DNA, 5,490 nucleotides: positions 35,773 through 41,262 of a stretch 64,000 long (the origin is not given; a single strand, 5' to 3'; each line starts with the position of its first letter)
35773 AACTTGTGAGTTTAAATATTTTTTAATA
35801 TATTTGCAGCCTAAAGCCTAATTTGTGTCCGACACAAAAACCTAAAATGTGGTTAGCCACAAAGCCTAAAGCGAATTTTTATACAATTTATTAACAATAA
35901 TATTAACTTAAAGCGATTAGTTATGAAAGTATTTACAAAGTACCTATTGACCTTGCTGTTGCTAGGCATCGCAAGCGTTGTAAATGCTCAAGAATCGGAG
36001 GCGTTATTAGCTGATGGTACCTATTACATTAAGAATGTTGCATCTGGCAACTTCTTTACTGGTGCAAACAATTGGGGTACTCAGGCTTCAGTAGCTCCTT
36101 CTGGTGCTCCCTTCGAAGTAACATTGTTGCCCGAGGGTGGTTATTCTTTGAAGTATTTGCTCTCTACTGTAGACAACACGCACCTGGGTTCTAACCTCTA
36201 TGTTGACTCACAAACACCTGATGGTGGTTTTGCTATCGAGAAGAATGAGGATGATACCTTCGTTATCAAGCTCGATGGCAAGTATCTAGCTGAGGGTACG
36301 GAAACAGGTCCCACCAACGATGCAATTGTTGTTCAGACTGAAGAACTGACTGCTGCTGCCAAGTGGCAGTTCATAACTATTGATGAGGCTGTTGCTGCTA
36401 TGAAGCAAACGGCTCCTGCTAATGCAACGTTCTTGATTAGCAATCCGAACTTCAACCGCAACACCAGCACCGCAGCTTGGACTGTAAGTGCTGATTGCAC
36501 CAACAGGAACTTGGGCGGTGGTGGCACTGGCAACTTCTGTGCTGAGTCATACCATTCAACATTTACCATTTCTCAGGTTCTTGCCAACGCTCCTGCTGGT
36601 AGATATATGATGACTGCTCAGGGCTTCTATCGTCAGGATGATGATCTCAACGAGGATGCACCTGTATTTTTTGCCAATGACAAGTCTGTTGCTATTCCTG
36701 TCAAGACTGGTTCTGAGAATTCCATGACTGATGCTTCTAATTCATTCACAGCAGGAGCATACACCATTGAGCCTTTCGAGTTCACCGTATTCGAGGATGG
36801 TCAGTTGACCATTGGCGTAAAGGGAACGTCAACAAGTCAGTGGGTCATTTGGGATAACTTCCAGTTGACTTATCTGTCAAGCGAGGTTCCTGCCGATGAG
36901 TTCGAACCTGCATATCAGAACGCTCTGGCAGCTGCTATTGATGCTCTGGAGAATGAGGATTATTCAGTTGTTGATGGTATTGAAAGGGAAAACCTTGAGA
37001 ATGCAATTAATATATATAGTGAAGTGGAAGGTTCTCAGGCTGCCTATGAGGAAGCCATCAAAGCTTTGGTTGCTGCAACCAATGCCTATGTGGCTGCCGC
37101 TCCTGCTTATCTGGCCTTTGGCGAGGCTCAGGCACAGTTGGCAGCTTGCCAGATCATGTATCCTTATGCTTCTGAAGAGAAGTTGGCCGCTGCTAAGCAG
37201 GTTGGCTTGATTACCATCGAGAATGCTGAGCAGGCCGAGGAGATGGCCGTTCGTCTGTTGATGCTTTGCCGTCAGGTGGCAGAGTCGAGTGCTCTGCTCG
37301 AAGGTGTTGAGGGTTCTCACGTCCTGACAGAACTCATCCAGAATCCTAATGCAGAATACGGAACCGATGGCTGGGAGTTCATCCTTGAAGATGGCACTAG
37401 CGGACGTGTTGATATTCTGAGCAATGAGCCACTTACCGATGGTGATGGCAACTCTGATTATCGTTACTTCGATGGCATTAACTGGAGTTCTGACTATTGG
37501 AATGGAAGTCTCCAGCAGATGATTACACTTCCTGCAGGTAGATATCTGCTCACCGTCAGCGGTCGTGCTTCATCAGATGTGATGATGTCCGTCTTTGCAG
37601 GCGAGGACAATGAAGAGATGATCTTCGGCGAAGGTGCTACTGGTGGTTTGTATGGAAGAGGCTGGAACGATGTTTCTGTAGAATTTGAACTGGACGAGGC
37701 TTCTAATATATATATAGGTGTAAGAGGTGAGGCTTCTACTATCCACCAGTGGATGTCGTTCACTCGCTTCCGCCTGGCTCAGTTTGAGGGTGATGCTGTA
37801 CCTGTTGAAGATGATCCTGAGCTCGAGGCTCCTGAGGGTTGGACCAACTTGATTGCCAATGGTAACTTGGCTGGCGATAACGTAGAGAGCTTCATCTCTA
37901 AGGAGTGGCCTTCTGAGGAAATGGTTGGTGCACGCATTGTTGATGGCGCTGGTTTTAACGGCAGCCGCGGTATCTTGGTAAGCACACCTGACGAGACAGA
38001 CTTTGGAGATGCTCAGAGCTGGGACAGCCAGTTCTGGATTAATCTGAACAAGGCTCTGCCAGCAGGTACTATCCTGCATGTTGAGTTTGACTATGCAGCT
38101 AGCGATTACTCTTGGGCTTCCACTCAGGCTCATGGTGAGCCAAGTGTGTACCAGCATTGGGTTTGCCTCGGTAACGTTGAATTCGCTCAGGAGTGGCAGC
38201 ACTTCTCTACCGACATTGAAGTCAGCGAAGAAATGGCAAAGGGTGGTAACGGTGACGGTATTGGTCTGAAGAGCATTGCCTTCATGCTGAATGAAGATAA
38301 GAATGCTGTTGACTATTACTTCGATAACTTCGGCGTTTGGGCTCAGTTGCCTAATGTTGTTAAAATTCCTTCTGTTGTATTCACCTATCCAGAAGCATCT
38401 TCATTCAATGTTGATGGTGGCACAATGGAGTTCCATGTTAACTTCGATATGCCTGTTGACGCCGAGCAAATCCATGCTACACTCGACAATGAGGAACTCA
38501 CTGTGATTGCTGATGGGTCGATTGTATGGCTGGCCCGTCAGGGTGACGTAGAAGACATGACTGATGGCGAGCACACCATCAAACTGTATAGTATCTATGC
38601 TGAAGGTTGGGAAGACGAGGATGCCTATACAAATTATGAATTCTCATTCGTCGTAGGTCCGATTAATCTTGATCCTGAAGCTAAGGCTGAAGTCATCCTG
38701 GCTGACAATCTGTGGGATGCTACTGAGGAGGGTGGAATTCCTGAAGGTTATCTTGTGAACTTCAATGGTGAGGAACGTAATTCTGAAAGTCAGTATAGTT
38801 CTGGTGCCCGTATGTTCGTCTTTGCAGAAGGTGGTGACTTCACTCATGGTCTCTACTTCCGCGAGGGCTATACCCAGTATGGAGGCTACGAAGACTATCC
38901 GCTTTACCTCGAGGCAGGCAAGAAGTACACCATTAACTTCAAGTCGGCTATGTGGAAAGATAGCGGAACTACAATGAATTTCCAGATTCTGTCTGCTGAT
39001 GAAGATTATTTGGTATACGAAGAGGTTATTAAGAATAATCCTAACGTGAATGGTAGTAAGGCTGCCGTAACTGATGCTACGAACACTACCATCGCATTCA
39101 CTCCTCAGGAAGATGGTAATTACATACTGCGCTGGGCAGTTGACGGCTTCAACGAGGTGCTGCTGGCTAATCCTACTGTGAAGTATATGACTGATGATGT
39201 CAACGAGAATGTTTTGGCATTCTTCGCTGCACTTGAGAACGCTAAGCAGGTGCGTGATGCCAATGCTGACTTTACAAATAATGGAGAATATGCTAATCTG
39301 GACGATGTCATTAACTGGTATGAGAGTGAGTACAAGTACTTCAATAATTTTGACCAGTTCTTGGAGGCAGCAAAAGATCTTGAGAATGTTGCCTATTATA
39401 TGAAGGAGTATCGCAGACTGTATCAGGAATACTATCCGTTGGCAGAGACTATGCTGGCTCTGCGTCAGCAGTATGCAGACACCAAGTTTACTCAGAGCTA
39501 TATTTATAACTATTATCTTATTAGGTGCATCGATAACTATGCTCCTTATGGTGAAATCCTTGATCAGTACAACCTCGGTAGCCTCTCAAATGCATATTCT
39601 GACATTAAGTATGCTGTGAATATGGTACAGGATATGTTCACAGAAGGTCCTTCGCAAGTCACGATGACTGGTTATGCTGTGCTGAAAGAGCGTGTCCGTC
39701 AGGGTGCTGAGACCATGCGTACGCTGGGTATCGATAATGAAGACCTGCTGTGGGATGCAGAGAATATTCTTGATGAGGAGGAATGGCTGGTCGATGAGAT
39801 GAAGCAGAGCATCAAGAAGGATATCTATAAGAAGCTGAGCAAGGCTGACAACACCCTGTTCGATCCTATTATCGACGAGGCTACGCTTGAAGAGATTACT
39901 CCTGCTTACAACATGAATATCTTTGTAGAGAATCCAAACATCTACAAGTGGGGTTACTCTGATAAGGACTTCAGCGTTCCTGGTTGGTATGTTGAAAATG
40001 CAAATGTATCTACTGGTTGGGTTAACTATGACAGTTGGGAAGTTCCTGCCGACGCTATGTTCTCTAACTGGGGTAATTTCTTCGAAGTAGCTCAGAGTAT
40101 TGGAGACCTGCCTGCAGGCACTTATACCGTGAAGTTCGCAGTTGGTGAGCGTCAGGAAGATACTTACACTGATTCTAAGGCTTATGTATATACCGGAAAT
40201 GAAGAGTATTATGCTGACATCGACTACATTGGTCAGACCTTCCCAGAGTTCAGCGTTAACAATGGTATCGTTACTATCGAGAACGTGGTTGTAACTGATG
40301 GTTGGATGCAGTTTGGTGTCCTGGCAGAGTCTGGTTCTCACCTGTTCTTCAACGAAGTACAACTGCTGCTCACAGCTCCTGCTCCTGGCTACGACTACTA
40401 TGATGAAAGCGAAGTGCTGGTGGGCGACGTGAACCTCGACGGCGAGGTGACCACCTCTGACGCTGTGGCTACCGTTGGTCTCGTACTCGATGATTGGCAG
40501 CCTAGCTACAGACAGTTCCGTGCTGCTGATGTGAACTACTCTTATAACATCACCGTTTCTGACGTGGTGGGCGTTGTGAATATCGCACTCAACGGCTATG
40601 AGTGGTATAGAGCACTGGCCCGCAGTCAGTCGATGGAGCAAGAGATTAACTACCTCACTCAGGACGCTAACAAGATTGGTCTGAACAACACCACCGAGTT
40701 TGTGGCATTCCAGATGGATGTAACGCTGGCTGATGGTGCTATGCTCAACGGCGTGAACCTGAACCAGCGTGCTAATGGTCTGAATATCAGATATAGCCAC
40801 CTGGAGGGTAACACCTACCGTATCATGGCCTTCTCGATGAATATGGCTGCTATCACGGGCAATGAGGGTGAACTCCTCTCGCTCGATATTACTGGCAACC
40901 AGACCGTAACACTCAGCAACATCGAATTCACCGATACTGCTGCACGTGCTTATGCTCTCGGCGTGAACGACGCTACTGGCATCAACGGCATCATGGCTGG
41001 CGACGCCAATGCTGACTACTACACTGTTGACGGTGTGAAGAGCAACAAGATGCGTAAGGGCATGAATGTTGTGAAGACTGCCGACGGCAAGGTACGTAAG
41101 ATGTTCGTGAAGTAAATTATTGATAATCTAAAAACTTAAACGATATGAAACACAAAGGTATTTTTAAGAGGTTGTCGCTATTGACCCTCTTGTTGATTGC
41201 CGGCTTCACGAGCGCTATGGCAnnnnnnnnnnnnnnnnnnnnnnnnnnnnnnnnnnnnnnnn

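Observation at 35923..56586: A 20.7-kb four-gene operon of giant secreted modular proteins with no catalytic domain: candidate undescribed cell-surface assembly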

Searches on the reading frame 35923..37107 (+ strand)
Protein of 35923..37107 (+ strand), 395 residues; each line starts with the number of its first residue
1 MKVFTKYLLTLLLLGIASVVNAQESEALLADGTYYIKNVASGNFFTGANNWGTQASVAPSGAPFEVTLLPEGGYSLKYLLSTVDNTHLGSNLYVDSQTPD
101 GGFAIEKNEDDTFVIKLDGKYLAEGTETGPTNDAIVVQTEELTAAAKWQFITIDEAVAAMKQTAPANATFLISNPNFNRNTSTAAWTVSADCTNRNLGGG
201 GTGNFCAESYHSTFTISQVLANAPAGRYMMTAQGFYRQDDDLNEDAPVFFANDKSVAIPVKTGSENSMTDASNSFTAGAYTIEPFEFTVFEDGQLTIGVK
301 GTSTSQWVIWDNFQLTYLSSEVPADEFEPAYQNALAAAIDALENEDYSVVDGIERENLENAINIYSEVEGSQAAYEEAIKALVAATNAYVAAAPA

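Call 24: search_protein_families(library=pfam, max_evalue=1, proteins=[window:35923-37107:+])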
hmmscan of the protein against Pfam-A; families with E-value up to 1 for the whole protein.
seq(395 aa): 3 families
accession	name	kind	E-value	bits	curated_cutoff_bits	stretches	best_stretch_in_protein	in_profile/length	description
PF14200.12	RicinB_lectin_2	-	0.0059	17.7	25.6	0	31-53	12-34/89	Ricin-type beta-trefoil lectin domain-like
PF16850.11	Inhibitor_I66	-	0.024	15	27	0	103-150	46-87/146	Peptidase inhibitor I66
PF03709.21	OKR_DC_1_N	-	0.064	14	29.3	0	231-265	49-85/111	Orn/Lys/Arg decarboxylase, N-terminal domain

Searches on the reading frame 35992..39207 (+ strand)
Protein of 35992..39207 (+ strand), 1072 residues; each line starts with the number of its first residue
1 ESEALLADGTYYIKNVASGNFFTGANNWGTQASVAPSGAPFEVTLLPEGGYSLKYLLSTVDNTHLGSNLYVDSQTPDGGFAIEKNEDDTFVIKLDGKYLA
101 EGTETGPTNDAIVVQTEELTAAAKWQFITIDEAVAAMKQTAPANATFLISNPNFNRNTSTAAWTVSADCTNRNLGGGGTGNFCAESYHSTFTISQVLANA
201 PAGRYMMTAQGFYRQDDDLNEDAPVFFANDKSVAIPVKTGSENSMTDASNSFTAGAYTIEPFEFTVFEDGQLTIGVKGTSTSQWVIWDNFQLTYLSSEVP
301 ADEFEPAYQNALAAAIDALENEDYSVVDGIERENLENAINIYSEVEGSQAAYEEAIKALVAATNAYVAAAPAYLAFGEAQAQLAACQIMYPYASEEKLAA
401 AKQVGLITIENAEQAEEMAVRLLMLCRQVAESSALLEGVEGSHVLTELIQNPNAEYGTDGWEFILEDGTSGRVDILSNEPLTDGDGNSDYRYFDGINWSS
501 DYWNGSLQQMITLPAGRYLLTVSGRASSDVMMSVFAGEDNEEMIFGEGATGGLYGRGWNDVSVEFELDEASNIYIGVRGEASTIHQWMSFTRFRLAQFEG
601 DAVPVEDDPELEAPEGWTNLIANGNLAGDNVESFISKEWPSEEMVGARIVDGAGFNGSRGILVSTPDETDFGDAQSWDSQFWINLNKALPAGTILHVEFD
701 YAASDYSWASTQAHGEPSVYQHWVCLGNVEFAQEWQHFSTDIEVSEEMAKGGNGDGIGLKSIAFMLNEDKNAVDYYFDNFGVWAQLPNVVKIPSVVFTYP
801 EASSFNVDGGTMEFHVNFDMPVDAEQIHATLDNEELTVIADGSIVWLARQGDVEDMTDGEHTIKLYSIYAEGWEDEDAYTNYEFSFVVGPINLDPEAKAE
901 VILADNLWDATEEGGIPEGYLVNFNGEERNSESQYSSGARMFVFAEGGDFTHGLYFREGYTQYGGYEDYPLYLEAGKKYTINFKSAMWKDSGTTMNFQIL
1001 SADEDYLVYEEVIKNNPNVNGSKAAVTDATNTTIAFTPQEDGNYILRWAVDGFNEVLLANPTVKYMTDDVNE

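Call 56: predict_structure(alignment_id=A1)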
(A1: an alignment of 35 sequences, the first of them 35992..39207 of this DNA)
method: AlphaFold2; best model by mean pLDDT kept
length: 1072 residues; sequences in the alignment: 35
mean_pLDDT: 79.0   pTM: 0.48
mean pLDDT of the five models: 79.0, 77.9, 77.4, 75.8, 73.4
residues with pLDDT >= 90: 448; 70-90: 349; 50-70: 135; < 50: 140
segments of 3 or more residues with pLDDT < 50: 601-605, 789-791, 802-804, 892-965, 985-994, 1004-1007, 1018-1030, 1050-1072
pLDDT, mean of each block of 10 residues (from residue 1): 79 94 77 89 92 92 92 92 93 95 80 93 95 91 92 85 85 79 88 93 95 89 93 94 90 91 90 92 93 92 87 92 88 96 85 90 88 90 87 92 91 93 96 91 91 86 80 87 90 75 80 91 84 82 66 89 89 89 72 88 60 90 89 93 90 83 84 85 94 94 94 91 88 94 89 70 92 93 80 60 51 76 82 83 79 65 83 66 73 34 31 34 26 33 33 40 50 66 47 52 50 50 45 63 62 42 31 25
secondary structure, 60 per line:
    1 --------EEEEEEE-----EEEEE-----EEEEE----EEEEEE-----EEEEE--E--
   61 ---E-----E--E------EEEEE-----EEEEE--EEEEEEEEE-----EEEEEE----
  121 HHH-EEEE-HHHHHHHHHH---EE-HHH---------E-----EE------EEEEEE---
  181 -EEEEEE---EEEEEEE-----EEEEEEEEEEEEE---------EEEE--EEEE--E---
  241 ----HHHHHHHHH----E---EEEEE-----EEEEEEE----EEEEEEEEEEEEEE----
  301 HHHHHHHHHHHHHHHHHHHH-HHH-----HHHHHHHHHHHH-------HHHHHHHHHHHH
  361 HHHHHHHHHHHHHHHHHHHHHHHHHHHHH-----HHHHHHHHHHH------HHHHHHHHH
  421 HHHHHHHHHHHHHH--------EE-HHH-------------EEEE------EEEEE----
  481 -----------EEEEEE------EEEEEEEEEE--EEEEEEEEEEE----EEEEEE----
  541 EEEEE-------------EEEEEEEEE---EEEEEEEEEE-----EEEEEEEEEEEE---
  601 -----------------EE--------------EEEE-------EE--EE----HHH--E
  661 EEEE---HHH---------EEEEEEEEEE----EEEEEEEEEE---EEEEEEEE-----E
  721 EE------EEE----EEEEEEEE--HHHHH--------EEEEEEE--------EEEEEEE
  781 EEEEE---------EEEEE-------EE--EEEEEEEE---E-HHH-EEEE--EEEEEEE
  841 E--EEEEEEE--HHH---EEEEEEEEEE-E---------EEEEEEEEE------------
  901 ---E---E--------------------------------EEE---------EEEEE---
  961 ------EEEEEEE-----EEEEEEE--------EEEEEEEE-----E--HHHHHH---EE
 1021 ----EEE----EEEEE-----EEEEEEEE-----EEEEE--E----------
elements in order (helices of 4 or more, strands of 3 or more residues): E9-15 E21-25 E31-35 E40-45 E51-55 E80-84 E90-94 E97-105 E111-116 E125-128 H130-139 E172-177 E182-187 E191-197 E203-215 E225-228 E231-234 H245-253 E262-266 E272-278 E283-296 H301-320 H330-341 H349-389 H395-405 H412-434 E462-465 E472-476 E492-497 E504-513 E516-526 E531-536 E541-545 E559-567 E571-580 E586-597 E634-637 E660-664 E680-689 E694-703 E707-714 E720-722 E729-731 E736-743 H746-750 E759-765 E774-785 E795-799 E811-818 E828-831 E834-841 E844-850 E859-868 E880-888 E941-943 E953-957 E967-973 E979-985 E994-1001 H1010-1015 E1025-1027 E1032-1036 E1042-1049 E1055-1059

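Call 60: fold_search(model_id=the predicted structure, library=pdb)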
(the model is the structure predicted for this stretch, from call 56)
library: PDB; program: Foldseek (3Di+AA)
matches with E <= 10: 1466; with E <= 0.001: 113
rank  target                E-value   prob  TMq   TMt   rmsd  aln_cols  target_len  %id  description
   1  4w8j                  2.1e-14  1.00  0.12  0.13  27.0       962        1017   10  Structure of the full-length insecticidal protein Cry1Ac reveals intriguing details of toxin packaging into in vivo form (released 2014-09-17)
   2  9h99                  2.3e-14  1.00  0.12  0.13  26.2       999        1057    9  Native structure of the full-length pesticidal protein Cry1Ca18 at pH7, from crystals formed in vivo (released 2025-11-12)
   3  8w7n                  5.9e-14  1.00  0.12  0.13  27.0       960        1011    9  Crystal structure of the in-cell Cry1Aa purified from Bacillus thuringiensis (released 2024-03-06)
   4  9qxq                  1.4e-13  1.00  0.12  0.12  26.0       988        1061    8  native structure of full-length pesticidal protein Cry1Ca18 at pH9, from crystals formed in vivo (released 2026-02-11)
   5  9h9a                  1.1e-12  1.00  0.12  0.12  26.8      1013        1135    9  native structure of the full-length pesticidal protein Cry8Ba2, from crystals formed in vivo (form 1) (released 2025-12-03)
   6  4xup_A                4.7e-10  1.00  0.13  0.33  13.4       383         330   10  Structure of the N-terminal CBM22-1-CBM22-2 tandem domain from Paenibacillus barcinonensis Xyn10C (released 2015-06-03)
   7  6sh9_B                8.7e-10  1.00  0.11  0.09  22.6       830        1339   11  EngBF DARPin Fusion 4b D12 (released 2019-11-06)
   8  4xup_B                1.4e-09  1.00  0.11  0.33  16.4       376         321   11  Structure of the N-terminal CBM22-1-CBM22-2 tandem domain from Paenibacillus barcinonensis Xyn10C (released 2015-06-03)
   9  6qfk_A                4.1e-09  1.00  0.11  0.09  22.9       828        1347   10  EngBF DARPin Fusion 4b G10 (released 2019-11-06)
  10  6qev_B                5.2e-09  1.00  0.11  0.09  22.9       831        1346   10  EngBF DARPin Fusion 4b B6 (released 2019-11-06)
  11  8a1a_A                5.2e-09  1.00  0.11  0.09  22.5       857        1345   10  Structure of a leucinostatin derivative determined by host lattice display : L1F11V1 construct (released 2022-12-07)
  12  8a19_A                7.9e-09  1.00  0.11  0.09  18.6       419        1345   14  Structure of a leucinostatin derivative determined by host lattice display : L1E4V1 construct (released 2022-12-07)
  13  2zxq                  1.3e-08  1.00  0.12  0.11  22.8       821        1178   11  Crystal structure of endo-alpha-N-acetylgalactosaminidase from Bifidobacterium longum (EngBF) (released 2009-06-16)
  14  6qep                  1.5e-08  1.00  0.12  0.09  22.2       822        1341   10  EngBF DARPin Fusion 4b H14 (released 2019-11-06)
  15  3ecq_A                1.6e-08  1.00  0.12  0.09  22.2       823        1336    8  Endo-alpha-N-acetylgalactosaminidase from Streptococcus pneumoniae: SeMet structure (released 2008-09-09)
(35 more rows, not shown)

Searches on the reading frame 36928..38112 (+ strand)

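Call 24: search_protein_families(library=pfam, max_evalue=1, proteins=[window:36928-38112:+])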
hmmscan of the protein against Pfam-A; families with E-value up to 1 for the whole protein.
seq(395 aa): 1 family
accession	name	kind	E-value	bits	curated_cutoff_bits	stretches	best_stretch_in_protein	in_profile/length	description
PF16405.10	DUF5013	-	0.0026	18.4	28.5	1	185-223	54-97/149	Domain of unknown function (DUF5013)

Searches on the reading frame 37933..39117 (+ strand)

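Call 24: search_protein_families(library=pfam, max_evalue=1, proteins=[window:37933-39117:+])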
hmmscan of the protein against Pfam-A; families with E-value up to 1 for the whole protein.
seq(395 aa): 1 family
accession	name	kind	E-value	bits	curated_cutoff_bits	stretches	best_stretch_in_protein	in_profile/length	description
PF02018.23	CBM_4_9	-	0.24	12.2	25.9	0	324-372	57-104/136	Carbohydrate binding domain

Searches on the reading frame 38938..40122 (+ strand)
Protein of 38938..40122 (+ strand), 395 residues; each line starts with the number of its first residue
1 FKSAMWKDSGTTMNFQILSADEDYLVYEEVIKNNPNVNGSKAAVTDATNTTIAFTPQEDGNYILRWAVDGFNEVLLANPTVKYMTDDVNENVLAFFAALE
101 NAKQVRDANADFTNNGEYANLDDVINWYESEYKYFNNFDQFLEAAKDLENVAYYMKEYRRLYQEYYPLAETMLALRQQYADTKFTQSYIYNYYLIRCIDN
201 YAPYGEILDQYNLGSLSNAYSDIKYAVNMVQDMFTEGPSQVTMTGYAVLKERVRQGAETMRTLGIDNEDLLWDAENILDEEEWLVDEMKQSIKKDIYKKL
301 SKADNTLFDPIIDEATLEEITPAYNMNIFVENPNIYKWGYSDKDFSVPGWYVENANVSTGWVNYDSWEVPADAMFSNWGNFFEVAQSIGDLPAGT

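Call 24: search_protein_families(library=pfam, max_evalue=1, proteins=[window:38938-40122:+])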
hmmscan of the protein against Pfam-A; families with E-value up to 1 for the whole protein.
seq(395 aa): 1 family
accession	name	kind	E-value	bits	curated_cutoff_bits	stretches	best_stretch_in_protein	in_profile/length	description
PF18590.6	IMP2_N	-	0.026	15.6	25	1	81-150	18-84/89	Immune Mapped Protein 2 (IMP2) N-terminal domain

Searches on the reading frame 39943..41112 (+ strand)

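Call 24: search_protein_families(library=pfam, max_evalue=1, proteins=[window:39943-41112:+])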
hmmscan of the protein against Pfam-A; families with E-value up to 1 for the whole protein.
seq(390 aa): 3 families
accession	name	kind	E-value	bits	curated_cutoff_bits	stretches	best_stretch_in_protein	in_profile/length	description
PF00404.24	Dockerin_1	-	0.0019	18.8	22.9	1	161-209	2-50/57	Dockerin type I domain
PF22058.2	X25_BaPul_like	-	0.0098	16.4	27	1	53-78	38-63/87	Pullulanase X25 domain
PF16405.10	DUF5013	-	0.03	14.9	28.5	1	51-99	67-113/149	Domain of unknown function (DUF5013)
